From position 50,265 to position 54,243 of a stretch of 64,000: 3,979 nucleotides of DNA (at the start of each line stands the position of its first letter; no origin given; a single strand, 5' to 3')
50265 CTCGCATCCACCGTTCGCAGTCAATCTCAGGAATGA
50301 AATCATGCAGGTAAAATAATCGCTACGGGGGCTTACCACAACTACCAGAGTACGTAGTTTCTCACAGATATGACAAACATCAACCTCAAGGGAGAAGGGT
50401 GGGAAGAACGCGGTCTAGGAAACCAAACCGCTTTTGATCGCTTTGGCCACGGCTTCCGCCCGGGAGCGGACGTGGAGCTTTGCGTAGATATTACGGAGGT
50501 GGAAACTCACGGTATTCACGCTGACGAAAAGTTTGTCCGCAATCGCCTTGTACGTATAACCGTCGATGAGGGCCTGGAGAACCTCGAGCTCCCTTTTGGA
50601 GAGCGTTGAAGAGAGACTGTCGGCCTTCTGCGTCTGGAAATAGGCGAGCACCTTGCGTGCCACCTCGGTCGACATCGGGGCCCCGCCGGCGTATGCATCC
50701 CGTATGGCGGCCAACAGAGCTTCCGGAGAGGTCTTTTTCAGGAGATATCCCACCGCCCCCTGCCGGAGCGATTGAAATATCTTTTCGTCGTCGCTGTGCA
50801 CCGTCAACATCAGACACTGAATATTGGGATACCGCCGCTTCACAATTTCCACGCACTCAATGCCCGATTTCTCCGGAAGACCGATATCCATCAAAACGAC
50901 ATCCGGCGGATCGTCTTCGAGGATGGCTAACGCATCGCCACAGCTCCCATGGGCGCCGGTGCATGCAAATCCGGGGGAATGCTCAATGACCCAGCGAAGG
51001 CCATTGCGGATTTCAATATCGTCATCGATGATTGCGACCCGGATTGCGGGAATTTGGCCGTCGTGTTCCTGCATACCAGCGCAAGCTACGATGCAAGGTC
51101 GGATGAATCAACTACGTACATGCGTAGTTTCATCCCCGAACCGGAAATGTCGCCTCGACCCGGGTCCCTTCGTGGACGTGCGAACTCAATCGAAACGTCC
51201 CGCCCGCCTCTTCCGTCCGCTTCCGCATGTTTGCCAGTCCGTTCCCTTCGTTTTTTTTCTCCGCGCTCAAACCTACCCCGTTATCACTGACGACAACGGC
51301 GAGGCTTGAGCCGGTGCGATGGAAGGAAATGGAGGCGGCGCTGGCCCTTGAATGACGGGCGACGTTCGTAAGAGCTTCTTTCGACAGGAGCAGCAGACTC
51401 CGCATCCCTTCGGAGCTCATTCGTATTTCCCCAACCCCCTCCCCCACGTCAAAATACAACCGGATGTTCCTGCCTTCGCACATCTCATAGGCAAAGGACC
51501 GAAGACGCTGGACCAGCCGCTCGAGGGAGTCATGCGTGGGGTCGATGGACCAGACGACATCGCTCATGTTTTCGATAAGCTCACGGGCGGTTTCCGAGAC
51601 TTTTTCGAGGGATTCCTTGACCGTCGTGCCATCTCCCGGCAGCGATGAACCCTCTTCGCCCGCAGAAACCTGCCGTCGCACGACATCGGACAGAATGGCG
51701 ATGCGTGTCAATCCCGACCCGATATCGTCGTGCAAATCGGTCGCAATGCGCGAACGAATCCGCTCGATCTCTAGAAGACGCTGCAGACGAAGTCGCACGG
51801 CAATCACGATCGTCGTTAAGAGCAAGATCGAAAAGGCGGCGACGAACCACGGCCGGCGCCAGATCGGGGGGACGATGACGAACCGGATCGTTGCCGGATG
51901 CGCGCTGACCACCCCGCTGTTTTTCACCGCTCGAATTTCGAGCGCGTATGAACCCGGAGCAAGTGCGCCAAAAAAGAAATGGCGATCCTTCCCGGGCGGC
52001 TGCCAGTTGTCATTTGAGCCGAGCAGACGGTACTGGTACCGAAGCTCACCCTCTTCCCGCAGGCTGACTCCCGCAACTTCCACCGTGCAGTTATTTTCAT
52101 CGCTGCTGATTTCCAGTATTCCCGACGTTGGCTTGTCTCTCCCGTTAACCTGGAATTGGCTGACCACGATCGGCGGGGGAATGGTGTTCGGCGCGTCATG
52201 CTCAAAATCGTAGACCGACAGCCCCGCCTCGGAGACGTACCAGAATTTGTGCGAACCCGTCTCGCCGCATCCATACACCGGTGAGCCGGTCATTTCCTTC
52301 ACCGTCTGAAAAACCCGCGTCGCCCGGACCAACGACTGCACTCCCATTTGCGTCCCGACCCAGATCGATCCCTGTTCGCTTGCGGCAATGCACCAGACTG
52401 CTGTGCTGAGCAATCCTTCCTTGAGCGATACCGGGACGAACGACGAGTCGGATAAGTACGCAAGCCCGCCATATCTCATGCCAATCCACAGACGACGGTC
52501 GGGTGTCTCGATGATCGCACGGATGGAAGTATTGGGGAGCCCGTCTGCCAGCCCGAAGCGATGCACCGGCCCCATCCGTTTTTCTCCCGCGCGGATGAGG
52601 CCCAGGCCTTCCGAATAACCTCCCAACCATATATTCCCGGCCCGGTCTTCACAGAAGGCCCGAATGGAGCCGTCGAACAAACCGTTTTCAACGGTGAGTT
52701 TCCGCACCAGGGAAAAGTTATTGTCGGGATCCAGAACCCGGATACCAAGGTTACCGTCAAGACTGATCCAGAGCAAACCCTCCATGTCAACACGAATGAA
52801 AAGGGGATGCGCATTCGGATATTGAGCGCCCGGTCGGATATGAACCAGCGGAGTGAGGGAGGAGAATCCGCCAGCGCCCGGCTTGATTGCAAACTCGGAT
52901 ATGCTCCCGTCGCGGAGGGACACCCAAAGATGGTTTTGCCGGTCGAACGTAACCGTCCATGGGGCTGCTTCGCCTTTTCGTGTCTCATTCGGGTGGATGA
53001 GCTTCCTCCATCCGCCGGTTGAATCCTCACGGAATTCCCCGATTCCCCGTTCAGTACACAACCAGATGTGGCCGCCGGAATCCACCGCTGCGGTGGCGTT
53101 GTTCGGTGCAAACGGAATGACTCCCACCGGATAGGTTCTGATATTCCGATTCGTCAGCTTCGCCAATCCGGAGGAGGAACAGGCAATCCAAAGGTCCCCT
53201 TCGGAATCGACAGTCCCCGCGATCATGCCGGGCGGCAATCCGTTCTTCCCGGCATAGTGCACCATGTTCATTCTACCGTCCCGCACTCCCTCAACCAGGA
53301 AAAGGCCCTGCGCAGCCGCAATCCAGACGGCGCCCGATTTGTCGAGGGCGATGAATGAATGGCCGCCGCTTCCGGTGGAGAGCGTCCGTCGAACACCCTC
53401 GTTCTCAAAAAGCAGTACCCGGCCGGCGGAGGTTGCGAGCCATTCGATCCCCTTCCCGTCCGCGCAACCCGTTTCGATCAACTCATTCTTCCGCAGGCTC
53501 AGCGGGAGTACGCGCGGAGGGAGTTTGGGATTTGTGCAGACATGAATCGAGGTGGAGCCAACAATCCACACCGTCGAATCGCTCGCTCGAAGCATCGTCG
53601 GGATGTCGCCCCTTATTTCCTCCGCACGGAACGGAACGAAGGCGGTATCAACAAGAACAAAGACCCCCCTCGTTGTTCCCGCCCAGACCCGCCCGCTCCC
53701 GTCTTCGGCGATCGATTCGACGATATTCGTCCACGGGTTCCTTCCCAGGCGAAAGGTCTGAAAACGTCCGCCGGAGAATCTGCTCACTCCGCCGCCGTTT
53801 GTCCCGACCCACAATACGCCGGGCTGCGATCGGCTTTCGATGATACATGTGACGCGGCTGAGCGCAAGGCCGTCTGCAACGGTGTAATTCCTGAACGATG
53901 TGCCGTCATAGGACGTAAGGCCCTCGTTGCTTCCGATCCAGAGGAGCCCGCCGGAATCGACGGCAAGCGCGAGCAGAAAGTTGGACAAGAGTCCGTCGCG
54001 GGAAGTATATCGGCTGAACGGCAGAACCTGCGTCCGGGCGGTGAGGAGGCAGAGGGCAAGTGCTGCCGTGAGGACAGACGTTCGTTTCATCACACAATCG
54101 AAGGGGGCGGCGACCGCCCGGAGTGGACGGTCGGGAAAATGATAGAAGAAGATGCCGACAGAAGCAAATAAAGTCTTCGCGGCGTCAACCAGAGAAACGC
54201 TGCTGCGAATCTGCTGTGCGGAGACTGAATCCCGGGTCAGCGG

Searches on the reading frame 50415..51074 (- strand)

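Call 9: search_protein_families(library=pfam, proteins=[window:50415-51074:-], max_evalue=0.001)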
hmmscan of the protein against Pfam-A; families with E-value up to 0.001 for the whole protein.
window:50415-51074:- (219 aa): 5 families
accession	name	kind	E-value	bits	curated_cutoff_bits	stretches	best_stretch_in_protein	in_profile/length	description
PF00072.30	Response_reg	-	2.7e-23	82.7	30.2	1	13-125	1-111/111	Response regulator receiver domain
PF00196.25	GerE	-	9.5e-20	70.4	23.5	1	157-211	2-56/57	Bacterial regulatory proteins, luxR family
PF13384.12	HTH_23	-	1.8e-05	24.8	24.6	1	160-195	5-39/50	Homeodomain-like domain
PF08281.18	Sigma70_r4_2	-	6.6e-05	22.9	25.7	1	154-200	7-54/54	Sigma-70, region 4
PF12840.13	HTH_20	-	0.00032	21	27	0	163-194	7-40/51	Helix-turn-helix domain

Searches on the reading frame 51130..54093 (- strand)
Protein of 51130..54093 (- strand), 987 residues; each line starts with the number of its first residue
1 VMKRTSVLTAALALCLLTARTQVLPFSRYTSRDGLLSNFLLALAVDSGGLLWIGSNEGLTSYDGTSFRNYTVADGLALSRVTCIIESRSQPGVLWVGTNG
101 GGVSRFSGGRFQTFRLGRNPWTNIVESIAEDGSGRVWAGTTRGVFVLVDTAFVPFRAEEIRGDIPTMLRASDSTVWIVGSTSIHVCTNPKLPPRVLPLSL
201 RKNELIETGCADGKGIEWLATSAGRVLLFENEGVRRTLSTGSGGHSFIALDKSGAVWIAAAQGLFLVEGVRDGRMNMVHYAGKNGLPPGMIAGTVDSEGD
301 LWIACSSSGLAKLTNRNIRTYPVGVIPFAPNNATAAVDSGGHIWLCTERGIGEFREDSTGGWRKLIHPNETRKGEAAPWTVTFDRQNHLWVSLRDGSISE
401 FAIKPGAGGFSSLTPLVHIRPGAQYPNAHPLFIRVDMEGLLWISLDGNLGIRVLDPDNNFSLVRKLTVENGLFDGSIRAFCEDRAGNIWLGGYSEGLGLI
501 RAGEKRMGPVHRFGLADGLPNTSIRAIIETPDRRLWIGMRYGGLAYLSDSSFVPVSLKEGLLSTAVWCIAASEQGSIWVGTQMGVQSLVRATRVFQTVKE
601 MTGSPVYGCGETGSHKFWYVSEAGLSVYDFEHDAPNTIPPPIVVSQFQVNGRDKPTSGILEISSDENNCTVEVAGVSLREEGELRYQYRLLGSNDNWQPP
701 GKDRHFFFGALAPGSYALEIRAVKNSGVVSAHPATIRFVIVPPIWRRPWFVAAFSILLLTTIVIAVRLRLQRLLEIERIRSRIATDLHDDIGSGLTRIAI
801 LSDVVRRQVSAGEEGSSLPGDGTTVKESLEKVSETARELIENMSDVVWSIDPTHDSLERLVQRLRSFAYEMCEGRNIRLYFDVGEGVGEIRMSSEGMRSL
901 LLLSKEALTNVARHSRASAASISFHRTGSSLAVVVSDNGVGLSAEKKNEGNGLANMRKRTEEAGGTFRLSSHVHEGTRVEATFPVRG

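Call 9: search_protein_families(library=pfam, proteins=[window:51130-54093:-], max_evalue=0.001)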
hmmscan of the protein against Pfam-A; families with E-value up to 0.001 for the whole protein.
window:51130-54093:- (987 aa): 5 families
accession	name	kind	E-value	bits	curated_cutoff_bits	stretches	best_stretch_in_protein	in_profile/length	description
PF07494.17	Reg_prop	-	4.9e-30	100.2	20.4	1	471-493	1-23/24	Two component regulator propeller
PF02518.31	HATPase_c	-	3.9e-10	40.6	26.4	1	902-986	8-110/111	Histidine kinase-, DNA gyrase B-, and HSP90-like ATPase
PF07730.19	HisKA_3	-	4.6e-08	33.9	24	1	780-853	2-66/68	Histidine kinase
PF07495.19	Y_Y_Y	-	1.5e-07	31.6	26.6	1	682-740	6-64/65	Y_Y_Y domain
PF24684.1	Vgb_lyase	-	0.00035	19.9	50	0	238-398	50-287/290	Virginiamycin B lyase family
